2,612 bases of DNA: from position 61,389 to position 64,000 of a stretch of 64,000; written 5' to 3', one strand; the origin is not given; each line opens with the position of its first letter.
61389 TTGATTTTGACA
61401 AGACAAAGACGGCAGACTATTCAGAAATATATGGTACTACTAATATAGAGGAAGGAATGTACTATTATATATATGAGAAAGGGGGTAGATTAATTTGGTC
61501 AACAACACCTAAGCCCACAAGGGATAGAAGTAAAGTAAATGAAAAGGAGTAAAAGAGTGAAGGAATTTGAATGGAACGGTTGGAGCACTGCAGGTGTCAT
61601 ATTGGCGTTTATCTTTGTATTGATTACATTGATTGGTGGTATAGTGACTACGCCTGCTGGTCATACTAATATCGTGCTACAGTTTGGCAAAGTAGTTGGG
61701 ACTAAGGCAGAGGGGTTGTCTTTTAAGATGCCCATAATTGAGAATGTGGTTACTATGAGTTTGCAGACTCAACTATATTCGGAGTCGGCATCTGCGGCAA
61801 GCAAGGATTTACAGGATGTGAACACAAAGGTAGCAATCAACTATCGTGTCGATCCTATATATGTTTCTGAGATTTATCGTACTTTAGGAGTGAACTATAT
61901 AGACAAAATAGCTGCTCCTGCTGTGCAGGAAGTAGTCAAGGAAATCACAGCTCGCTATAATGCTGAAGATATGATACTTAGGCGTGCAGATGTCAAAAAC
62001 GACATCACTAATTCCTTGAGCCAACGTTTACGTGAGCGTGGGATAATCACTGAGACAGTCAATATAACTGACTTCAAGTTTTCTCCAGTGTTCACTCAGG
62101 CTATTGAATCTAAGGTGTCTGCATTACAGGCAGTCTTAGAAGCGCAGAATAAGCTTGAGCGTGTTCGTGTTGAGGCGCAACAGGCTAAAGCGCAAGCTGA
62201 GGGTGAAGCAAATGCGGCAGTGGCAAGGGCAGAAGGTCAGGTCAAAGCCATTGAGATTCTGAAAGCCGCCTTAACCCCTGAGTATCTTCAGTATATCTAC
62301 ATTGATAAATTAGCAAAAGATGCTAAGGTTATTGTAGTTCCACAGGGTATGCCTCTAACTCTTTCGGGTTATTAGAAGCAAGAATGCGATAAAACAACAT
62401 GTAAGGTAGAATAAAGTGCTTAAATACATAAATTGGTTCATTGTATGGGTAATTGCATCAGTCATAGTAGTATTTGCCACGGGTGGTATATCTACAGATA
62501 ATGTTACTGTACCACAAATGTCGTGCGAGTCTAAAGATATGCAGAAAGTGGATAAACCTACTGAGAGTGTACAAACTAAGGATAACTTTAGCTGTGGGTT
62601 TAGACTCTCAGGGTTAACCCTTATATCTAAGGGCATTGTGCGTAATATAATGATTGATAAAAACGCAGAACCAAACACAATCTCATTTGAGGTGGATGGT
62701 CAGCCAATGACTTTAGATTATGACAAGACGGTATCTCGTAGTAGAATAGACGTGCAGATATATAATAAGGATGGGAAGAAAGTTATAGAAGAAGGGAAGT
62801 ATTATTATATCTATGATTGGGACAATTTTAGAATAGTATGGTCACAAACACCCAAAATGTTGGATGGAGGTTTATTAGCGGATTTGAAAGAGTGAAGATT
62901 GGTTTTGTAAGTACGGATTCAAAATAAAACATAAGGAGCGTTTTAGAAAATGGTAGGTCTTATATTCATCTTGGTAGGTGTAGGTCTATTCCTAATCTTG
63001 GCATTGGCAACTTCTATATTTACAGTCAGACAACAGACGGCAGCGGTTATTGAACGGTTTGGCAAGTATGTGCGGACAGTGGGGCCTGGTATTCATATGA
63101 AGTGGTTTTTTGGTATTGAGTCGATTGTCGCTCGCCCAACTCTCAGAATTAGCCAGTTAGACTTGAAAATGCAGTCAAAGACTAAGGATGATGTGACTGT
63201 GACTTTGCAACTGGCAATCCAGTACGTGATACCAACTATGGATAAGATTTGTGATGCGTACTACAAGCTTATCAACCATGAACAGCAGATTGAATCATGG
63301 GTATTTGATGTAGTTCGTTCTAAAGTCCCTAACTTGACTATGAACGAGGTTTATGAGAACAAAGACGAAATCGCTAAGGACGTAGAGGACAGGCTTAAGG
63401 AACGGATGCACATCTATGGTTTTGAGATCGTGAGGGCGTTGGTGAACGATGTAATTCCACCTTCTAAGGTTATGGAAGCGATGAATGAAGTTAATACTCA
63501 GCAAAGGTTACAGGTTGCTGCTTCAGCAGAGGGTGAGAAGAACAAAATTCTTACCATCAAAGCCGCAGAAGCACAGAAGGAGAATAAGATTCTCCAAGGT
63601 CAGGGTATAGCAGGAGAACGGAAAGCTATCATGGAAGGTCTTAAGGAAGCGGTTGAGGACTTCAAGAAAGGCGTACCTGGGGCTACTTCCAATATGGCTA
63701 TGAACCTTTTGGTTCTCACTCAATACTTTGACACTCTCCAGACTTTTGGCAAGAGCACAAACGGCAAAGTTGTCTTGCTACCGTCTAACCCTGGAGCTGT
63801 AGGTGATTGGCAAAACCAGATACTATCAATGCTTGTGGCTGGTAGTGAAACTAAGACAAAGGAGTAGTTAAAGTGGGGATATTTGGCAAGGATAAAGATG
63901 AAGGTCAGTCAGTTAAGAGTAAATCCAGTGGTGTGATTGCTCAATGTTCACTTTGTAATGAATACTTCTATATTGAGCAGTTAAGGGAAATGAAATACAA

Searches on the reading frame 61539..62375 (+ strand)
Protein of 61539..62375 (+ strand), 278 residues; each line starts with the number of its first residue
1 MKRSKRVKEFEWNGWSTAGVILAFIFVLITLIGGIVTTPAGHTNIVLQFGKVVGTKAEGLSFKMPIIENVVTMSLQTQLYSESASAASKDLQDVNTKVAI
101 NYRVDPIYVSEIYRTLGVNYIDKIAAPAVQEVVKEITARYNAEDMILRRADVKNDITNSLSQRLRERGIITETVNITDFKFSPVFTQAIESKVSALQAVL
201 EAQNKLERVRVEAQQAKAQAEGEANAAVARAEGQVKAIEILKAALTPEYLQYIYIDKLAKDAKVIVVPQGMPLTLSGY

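Call 97: search_protein_families(library=phrogs, proteins=[window:61539-62375:+], max_evalue=0.001)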
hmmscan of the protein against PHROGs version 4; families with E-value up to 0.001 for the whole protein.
window:61539-62375:+ (278 aa): 2 families
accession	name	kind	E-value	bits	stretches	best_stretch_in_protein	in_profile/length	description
phrog_200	-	other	6e-44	151.7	1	19-272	85-347/379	lipoprotein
phrog_11227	-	other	1.7e-08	35.5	1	197-271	43-124/138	protease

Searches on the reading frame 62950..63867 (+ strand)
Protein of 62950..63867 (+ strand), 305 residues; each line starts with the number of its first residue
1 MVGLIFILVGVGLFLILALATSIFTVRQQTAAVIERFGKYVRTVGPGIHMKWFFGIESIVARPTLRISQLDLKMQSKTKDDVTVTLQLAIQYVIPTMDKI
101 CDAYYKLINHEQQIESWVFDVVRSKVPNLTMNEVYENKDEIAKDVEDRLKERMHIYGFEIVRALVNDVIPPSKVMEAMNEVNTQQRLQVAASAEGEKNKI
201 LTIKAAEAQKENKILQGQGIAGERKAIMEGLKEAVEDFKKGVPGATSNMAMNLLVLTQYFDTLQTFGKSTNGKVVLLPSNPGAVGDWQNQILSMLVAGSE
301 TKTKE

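Call 97: search_protein_families(library=phrogs, proteins=[window:62950-63867:+], max_evalue=0.001)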
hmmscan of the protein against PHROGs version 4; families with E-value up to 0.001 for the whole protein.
window:62950-63867:+ (305 aa): 1 family
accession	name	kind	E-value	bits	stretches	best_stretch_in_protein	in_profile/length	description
phrog_200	-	other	7.1e-20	72.4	1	4-215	82-315/379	lipoprotein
